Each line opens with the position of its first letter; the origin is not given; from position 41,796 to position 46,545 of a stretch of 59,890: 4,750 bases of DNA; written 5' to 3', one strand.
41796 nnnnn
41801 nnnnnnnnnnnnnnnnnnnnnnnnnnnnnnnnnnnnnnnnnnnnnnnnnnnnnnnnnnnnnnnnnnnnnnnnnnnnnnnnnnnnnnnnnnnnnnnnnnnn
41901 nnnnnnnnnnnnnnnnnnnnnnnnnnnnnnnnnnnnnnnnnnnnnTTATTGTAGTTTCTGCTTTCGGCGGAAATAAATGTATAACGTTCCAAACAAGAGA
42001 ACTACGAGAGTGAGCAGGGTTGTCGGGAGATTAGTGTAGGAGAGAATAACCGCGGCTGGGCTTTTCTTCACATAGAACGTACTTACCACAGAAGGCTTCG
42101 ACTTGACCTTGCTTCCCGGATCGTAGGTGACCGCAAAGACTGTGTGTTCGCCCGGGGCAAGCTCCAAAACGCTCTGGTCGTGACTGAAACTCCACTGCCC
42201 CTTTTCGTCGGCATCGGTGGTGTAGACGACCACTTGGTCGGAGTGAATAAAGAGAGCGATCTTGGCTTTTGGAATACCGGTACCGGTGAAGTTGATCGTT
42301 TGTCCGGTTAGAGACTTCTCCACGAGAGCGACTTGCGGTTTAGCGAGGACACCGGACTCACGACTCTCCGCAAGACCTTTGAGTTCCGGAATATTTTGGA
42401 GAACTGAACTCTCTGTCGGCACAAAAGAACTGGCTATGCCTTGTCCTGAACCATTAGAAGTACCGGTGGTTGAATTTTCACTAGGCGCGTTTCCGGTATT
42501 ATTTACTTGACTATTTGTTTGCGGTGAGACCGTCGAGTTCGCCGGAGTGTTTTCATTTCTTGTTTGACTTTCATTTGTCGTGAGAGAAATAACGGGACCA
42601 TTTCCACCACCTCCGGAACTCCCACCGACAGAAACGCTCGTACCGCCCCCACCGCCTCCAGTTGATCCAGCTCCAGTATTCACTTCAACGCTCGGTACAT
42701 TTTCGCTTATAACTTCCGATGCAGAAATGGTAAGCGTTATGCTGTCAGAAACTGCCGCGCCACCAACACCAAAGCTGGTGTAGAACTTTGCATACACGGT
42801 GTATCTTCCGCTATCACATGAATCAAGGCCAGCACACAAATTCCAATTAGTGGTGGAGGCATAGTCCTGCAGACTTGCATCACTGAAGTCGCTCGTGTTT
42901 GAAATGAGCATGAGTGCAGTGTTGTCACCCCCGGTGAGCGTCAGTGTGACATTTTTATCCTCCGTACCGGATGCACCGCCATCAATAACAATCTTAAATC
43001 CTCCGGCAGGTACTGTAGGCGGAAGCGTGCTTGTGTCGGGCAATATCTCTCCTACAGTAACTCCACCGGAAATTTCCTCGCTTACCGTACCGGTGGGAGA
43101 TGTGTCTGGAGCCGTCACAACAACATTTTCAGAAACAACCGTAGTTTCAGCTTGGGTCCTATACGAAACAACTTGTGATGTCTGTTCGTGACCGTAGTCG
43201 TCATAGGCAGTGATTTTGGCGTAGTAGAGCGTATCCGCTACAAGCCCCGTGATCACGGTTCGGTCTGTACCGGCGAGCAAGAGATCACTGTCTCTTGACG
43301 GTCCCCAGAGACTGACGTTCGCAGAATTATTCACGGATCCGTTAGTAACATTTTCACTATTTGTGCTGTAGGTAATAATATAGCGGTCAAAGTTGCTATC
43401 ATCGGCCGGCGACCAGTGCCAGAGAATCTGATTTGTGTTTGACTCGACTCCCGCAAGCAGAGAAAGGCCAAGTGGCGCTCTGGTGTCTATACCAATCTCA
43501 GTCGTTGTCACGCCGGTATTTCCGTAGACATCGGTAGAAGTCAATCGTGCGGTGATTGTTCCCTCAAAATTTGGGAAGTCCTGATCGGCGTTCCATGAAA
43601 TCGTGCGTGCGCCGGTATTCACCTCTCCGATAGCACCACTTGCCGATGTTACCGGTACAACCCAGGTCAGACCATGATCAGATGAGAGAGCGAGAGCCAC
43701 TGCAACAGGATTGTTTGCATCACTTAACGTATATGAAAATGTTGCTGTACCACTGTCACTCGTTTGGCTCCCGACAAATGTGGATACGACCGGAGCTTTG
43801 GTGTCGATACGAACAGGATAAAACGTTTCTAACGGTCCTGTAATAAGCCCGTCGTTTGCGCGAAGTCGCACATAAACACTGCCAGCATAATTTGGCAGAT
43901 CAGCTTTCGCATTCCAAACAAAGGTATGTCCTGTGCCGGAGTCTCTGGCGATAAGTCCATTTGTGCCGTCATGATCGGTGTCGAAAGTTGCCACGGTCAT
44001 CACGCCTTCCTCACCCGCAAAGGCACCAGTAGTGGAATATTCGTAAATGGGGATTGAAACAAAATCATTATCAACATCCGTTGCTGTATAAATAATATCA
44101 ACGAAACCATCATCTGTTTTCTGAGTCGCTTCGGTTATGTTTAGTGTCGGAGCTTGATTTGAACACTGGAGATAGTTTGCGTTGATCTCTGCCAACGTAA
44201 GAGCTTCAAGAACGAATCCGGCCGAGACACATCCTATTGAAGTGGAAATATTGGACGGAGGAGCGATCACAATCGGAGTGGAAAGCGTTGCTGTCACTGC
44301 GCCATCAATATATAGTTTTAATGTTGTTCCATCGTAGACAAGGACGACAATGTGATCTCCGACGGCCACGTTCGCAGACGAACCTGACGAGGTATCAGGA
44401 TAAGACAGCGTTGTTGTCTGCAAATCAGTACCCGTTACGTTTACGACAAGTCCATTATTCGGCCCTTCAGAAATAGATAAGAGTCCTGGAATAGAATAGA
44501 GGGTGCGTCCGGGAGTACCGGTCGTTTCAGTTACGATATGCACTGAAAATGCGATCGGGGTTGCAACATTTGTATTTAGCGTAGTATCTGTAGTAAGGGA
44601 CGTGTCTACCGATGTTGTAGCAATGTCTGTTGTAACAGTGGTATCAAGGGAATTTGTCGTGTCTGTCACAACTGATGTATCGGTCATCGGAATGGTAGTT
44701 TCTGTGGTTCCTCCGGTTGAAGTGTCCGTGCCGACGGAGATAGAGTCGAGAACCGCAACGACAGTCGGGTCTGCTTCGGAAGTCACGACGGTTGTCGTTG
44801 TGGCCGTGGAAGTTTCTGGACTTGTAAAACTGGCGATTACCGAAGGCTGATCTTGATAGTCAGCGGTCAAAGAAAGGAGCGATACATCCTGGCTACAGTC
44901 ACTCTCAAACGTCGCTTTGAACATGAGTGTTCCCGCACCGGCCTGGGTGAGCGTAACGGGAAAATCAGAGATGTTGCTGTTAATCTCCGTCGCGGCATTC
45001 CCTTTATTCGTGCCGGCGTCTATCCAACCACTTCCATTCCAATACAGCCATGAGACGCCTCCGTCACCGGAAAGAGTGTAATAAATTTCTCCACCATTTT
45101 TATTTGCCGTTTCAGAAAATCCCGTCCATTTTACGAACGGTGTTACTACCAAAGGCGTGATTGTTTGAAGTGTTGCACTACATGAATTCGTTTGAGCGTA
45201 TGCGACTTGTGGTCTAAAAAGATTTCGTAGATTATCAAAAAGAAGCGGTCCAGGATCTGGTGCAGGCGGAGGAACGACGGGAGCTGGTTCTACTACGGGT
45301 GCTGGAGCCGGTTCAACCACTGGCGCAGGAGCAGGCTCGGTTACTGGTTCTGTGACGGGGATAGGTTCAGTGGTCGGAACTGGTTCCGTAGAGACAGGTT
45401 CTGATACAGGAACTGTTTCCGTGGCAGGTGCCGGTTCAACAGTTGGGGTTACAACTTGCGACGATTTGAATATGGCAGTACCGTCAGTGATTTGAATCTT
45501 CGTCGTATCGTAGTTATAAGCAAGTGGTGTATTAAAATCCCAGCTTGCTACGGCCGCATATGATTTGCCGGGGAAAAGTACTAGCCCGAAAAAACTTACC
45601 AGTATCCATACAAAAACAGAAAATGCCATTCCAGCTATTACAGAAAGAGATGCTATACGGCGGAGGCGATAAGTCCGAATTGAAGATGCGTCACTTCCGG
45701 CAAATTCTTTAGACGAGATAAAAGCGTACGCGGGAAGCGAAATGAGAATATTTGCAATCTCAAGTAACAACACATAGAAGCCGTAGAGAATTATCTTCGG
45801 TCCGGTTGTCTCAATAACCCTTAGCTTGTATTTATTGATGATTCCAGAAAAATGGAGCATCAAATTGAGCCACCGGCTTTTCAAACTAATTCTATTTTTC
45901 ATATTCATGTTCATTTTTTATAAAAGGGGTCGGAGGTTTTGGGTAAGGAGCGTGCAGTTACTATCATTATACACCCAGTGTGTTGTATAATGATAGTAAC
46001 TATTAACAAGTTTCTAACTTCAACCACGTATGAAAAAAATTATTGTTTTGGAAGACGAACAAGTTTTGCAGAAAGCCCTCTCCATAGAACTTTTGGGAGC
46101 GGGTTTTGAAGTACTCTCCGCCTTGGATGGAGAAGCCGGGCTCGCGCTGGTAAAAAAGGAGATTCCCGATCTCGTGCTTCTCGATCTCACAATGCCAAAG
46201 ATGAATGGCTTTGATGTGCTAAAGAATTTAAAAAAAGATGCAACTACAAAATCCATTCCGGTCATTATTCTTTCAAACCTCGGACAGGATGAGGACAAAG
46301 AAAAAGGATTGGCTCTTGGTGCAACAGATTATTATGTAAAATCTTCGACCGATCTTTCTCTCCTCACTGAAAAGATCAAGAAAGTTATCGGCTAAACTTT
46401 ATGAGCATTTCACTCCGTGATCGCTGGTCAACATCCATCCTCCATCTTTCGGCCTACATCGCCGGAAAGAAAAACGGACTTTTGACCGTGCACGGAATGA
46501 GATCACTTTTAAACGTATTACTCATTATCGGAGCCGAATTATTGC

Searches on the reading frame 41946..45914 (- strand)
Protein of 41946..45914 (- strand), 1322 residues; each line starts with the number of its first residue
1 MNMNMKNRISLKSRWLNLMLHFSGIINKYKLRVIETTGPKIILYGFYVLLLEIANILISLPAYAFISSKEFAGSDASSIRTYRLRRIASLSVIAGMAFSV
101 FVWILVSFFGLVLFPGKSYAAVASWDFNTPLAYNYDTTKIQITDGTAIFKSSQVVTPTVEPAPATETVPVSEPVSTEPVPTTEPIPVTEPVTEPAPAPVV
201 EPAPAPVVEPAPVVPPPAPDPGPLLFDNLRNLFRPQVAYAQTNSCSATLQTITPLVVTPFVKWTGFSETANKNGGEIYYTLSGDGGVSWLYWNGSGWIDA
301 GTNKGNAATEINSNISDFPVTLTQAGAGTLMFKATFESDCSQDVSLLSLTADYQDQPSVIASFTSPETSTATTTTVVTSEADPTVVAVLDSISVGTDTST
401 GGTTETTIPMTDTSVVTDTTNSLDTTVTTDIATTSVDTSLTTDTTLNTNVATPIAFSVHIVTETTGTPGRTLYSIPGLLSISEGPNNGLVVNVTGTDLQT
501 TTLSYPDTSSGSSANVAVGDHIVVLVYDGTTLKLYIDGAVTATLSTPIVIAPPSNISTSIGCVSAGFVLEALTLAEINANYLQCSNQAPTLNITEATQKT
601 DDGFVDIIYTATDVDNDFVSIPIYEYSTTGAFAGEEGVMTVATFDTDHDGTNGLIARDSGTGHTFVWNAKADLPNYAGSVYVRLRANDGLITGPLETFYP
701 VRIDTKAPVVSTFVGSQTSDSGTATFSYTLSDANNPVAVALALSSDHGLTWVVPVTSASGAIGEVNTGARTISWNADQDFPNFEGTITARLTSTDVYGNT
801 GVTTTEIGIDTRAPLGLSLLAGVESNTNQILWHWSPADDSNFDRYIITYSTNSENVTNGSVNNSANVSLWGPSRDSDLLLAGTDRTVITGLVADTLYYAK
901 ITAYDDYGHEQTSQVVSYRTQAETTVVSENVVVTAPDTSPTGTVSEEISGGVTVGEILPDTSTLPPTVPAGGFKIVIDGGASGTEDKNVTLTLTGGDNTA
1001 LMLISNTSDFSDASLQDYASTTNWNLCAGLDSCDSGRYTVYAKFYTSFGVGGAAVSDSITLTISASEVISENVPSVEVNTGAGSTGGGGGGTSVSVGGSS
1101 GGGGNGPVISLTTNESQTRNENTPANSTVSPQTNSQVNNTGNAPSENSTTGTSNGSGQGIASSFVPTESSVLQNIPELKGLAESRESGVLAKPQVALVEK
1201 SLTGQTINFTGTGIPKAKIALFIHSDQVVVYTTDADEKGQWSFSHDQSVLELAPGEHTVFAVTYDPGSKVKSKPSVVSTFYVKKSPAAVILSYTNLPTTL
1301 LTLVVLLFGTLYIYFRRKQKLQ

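Call 9: search_protein_families(library=pfam, proteins=[window:41946-45914:-], max_evalue=0.01)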
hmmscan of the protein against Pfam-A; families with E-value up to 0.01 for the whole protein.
window:41946-45914:- (1322 aa): 2 families
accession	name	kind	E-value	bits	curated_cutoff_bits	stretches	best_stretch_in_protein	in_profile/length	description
PF00041.27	fn3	-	7.3e-07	29.8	25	1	824-917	10-82/84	Fibronectin type III domain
PF05887.16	Trypan_PARP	-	8.1e-05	23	100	1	106-212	11-111/134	Procyclic acidic repetitive protein (PARP)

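Call 10: search_protein_families(library=ncbifam, proteins=[window:41946-45914:-], max_evalue=0.01)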
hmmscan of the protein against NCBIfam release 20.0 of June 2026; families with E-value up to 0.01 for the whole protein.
window:41946-45914:- (1322 aa): 0 families

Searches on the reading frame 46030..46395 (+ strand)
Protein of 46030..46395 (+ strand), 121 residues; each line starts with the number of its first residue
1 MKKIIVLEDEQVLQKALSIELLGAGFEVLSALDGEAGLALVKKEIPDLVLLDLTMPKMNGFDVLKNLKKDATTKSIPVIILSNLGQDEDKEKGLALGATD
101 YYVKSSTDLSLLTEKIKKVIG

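Call 9: search_protein_families(library=pfam, proteins=[window:46030-46395:+], max_evalue=0.01)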
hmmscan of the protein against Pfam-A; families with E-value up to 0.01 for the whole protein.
window:46030-46395:+ (121 aa): 1 family
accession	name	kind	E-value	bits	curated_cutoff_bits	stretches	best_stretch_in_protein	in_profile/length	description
PF00072.30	Response_reg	-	2.7e-22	79.5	30.2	1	4-113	1-107/111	Response regulator receiver domain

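Call 75: find_encoding_contigs(protein=window:46030-46395:+, flank=9000, max_places=10)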
Protein window:46030-46395:+ (121 aa): 4 contigs read that carry it; 3 places shown.
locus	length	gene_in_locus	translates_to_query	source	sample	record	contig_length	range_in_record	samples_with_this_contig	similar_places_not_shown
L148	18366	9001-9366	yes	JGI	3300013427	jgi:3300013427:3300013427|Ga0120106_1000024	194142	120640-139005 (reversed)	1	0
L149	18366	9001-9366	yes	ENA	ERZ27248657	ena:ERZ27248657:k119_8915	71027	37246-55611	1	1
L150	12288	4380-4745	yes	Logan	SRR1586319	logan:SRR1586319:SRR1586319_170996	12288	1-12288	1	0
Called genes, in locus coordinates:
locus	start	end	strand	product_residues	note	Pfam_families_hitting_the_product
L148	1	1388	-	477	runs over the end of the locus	PF10648:Gmad2, PF13403:Hint_2 (faint)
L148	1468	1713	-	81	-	-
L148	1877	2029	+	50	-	-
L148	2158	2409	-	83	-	-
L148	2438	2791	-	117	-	-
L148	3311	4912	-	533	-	PF01590:GAF, PF13185:GAF_2 (weak), PF00989:PAS (weak), PF00512:HisKA, PF02518:HATPase_c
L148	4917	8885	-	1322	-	PF00041:fn3 (weak)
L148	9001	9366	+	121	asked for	PF00072:Response_reg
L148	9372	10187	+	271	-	-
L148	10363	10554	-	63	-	-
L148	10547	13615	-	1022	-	PF07693:KAP_NTPase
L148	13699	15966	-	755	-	PF04851:ResIII, PF00270:DEAD (faint)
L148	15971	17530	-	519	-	PF01555:N6_N4_Mtase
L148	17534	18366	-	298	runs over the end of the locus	PF02661:Fic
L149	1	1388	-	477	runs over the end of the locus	PF10648:Gmad2, PF13403:Hint_2 (faint)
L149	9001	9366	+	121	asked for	PF00072:Response_reg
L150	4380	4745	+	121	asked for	PF00072:Response_reg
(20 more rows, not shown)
